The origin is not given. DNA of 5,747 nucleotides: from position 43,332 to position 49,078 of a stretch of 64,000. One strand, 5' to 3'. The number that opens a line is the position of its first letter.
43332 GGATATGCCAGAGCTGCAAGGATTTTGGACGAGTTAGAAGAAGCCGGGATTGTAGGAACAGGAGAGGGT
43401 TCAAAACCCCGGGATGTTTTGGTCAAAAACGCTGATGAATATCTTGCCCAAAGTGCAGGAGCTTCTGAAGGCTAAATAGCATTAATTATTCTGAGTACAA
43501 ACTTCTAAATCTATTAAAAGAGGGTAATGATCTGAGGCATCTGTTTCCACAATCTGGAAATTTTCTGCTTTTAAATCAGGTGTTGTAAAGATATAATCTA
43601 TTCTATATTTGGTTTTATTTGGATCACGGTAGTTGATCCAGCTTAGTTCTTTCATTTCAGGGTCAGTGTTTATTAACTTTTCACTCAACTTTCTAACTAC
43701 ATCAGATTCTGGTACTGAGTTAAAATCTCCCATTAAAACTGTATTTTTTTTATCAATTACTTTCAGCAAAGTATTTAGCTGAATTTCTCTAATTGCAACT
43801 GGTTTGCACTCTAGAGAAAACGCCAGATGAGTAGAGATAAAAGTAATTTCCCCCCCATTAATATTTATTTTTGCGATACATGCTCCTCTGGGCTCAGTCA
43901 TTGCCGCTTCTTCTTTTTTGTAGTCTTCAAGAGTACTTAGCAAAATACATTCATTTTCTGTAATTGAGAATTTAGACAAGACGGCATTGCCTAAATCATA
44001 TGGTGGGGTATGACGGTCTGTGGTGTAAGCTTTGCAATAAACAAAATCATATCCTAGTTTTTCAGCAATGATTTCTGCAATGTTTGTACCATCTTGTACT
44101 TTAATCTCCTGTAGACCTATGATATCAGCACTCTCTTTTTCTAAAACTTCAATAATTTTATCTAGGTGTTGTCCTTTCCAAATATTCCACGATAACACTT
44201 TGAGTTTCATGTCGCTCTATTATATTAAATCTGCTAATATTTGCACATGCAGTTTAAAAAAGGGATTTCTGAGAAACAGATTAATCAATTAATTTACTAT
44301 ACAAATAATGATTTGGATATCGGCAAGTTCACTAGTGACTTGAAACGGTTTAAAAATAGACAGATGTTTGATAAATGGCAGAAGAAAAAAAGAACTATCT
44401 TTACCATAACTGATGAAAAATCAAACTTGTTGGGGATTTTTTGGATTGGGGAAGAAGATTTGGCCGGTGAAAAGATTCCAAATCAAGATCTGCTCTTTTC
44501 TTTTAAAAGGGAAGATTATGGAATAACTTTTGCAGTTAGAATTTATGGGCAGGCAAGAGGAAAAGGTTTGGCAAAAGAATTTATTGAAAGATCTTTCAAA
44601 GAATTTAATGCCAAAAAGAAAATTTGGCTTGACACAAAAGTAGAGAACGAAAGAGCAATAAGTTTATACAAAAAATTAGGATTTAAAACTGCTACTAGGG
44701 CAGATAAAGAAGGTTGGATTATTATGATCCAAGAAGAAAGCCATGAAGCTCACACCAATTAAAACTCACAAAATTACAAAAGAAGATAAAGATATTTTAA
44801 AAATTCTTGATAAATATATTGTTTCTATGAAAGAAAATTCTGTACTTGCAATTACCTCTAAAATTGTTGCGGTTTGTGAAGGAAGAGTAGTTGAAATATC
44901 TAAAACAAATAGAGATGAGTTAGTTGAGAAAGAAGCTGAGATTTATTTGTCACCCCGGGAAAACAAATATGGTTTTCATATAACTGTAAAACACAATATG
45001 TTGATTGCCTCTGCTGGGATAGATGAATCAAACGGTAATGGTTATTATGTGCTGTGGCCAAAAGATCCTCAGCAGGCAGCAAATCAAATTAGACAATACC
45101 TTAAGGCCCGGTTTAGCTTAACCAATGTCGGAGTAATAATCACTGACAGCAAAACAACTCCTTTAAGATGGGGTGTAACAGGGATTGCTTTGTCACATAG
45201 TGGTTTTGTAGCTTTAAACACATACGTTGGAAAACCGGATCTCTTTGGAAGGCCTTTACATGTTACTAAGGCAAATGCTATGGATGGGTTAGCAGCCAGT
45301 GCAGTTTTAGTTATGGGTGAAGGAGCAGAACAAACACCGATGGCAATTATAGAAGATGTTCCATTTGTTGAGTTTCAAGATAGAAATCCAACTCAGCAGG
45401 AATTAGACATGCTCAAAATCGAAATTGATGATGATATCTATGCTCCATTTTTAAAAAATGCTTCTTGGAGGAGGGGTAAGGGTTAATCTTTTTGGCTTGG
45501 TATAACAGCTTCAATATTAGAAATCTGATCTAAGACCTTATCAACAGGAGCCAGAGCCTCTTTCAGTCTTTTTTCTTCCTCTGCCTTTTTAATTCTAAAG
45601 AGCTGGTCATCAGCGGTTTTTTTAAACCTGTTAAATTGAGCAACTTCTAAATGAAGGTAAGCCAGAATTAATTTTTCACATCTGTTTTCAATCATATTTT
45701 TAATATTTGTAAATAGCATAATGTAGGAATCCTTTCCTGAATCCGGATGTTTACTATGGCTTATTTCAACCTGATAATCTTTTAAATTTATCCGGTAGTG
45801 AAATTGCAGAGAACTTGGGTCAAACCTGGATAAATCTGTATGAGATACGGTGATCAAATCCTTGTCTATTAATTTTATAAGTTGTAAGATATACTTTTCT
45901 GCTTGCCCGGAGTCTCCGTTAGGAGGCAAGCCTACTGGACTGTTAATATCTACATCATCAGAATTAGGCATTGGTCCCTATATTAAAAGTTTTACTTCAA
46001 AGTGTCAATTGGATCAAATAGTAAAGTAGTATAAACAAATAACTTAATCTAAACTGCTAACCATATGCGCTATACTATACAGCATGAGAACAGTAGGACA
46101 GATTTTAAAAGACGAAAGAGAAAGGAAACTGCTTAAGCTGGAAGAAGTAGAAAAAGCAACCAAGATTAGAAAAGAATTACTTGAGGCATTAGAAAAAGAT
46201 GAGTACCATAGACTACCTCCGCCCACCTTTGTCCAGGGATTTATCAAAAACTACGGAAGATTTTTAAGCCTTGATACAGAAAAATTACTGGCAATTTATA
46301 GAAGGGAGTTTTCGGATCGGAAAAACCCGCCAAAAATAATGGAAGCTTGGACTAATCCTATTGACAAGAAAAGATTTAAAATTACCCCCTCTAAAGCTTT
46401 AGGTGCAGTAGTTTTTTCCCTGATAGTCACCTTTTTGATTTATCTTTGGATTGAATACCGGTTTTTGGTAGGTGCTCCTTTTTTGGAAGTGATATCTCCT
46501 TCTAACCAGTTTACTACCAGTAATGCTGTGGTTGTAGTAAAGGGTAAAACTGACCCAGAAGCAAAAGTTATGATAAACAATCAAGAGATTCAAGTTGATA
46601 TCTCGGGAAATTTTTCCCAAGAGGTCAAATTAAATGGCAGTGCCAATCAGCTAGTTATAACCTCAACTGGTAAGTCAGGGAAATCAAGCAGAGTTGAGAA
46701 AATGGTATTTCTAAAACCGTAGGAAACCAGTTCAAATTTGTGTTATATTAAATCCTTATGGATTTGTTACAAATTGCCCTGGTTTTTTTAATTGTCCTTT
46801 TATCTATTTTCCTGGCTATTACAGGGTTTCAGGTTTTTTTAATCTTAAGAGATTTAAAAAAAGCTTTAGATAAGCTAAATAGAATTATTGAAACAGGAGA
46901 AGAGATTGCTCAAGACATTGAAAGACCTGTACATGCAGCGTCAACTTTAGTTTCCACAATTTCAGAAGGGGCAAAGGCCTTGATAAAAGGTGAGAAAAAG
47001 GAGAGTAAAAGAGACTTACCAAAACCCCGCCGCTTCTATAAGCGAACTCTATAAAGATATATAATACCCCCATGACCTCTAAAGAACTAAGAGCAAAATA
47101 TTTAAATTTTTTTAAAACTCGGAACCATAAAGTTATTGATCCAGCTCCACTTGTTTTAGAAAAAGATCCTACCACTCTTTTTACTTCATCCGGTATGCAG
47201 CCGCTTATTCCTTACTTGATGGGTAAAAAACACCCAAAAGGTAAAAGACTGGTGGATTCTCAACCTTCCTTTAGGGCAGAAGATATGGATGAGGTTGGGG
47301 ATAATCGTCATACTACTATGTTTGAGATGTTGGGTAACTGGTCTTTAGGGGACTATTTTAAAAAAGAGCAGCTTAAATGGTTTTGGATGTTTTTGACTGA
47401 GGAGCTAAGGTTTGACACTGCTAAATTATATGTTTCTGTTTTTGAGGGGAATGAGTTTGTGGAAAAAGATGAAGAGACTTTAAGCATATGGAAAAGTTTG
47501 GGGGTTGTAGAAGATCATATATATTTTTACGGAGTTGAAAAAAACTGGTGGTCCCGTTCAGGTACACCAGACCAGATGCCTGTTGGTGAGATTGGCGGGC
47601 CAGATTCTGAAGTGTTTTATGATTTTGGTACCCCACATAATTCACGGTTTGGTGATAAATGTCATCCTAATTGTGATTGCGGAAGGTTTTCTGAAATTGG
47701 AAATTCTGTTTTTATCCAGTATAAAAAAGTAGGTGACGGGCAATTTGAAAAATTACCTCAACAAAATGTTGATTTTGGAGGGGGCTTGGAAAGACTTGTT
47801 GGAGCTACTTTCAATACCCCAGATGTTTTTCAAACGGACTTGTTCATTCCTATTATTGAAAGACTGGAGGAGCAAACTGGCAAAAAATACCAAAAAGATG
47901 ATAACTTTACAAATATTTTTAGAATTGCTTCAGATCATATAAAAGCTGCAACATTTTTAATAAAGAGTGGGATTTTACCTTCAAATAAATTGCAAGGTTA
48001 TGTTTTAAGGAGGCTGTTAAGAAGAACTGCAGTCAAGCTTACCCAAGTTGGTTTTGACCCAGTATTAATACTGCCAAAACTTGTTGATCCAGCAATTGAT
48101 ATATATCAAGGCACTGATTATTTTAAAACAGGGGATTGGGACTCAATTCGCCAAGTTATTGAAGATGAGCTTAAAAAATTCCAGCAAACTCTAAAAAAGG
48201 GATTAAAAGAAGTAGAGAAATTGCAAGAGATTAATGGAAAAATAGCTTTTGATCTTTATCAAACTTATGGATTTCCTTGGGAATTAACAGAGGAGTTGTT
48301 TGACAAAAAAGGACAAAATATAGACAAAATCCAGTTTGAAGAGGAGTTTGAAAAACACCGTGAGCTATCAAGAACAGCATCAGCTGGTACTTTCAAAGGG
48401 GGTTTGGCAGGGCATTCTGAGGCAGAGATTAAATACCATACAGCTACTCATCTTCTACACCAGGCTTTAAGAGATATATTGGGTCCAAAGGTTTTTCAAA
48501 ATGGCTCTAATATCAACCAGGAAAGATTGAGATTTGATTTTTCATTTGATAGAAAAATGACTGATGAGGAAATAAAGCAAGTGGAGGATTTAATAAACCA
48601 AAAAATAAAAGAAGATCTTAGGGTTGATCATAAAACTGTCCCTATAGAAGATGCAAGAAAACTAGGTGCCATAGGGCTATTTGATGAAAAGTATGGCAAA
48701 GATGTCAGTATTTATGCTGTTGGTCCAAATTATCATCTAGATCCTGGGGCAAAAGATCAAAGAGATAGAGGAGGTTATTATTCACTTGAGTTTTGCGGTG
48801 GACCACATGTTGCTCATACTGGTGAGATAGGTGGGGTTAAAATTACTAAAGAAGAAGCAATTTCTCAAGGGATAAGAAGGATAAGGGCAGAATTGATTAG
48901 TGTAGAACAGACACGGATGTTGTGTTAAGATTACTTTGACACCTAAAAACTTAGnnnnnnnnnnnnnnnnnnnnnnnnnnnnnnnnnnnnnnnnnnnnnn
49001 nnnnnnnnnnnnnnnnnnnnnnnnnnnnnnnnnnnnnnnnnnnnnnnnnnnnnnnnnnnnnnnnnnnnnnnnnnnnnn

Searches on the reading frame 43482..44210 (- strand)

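Call 45: search_protein_families(library=pfam, proteins=[window:43482-44210:-], max_evalue=0.001)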
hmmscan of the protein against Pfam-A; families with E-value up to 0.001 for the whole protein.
window:43482-44210:- (242 aa): 3 families
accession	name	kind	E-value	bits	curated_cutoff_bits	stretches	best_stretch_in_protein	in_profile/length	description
PF03372.29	Exo_endo_phos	-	1.8e-23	83.9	24.5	1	6-228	1-225/225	Endonuclease/Exonuclease/phosphatase family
PF22669.2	Exo_endo_phos2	-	2.7e-06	27.6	27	1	6-165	1-179/288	Endonuclease/Exonuclease/phosphatase family 2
PF23226.1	Exo_endo_phos_PGAP2IP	-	4.1e-05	23.4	27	1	17-222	24-223/239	PGAP2IP, C-terminal nuclease-like domain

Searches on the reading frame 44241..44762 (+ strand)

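Call 45: search_protein_families(library=pfam, proteins=[window:44241-44762:+], max_evalue=0.001)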
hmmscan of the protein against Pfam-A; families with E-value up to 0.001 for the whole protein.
window:44241-44762:+ (173 aa): 6 families
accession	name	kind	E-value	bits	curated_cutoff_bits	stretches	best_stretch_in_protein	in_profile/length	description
PF00583.31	Acetyltransf_1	-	7.4e-08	33.1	20.7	1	63-148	44-116/116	Acetyltransferase (GNAT) family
PF08445.16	FR47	-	2.4e-06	27.9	22.1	1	90-152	18-81/86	FR47-like protein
PF13508.13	Acetyltransf_7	-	3.3e-06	27.8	27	1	67-149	5-83/84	Acetyltransferase (GNAT) domain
PF13302.13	Acetyltransf_3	-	8.3e-06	27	25.4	1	27-149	24-138/138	Acetyltransferase (GNAT) domain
PF13523.12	Acetyltransf_8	-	4.6e-05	23.5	27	1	44-153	39-142/145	Acetyltransferase (GNAT) domain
PF13673.13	Acetyltransf_10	-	0.00097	19.6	23.6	0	103-163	61-122/128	Acetyltransferase (GNAT) domain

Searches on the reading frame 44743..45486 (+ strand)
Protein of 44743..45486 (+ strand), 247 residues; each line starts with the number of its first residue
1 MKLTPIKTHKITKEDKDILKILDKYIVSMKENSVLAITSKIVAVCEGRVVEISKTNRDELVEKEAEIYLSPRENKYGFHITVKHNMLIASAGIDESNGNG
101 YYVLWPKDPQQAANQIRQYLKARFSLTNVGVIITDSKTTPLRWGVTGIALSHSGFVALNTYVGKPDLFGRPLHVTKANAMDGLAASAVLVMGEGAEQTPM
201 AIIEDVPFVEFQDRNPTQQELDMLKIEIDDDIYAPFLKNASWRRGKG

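Call 45: search_protein_families(library=pfam, proteins=[window:44743-45486:+], max_evalue=0.001)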
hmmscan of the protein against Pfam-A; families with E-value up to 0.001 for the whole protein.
window:44743-45486:+ (247 aa): 1 family
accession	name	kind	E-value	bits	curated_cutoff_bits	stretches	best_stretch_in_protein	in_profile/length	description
PF01996.21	F420_ligase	-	6.8e-38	130.8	25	1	7-204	3-217/218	F420-0:Gamma-glutamyl ligase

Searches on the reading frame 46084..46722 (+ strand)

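Call 45: search_protein_families(library=pfam, proteins=[window:46084-46722:+], max_evalue=0.001)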
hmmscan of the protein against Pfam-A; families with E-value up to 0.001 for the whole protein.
window:46084-46722:+ (212 aa): 2 families
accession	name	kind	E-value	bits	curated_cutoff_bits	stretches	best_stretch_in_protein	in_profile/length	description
PF13413.12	HTH_25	-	2.9e-21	75.5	24.6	1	7-67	1-61/62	Helix-turn-helix domain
PF09136.16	Glucodextran_B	-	5.1e-11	42.8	27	1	132-210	1-81/83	Glucodextranase, domain B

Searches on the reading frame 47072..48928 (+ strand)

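Call 45: search_protein_families(library=pfam, proteins=[window:47072-48928:+], max_evalue=0.001)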
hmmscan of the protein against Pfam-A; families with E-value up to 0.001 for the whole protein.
window:47072-48928:+ (618 aa): 2 families
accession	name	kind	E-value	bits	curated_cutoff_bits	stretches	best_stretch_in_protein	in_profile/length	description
PF01411.24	tRNA-synt_2c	-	1.1e-111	374.6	30.3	1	5-441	1-436/552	tRNA synthetases class II (A)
PF07973.19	tRNA_SAD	-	3.4e-14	53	24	1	546-604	2-43/44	Threonyl and Alanyl tRNA synthetase second additional domain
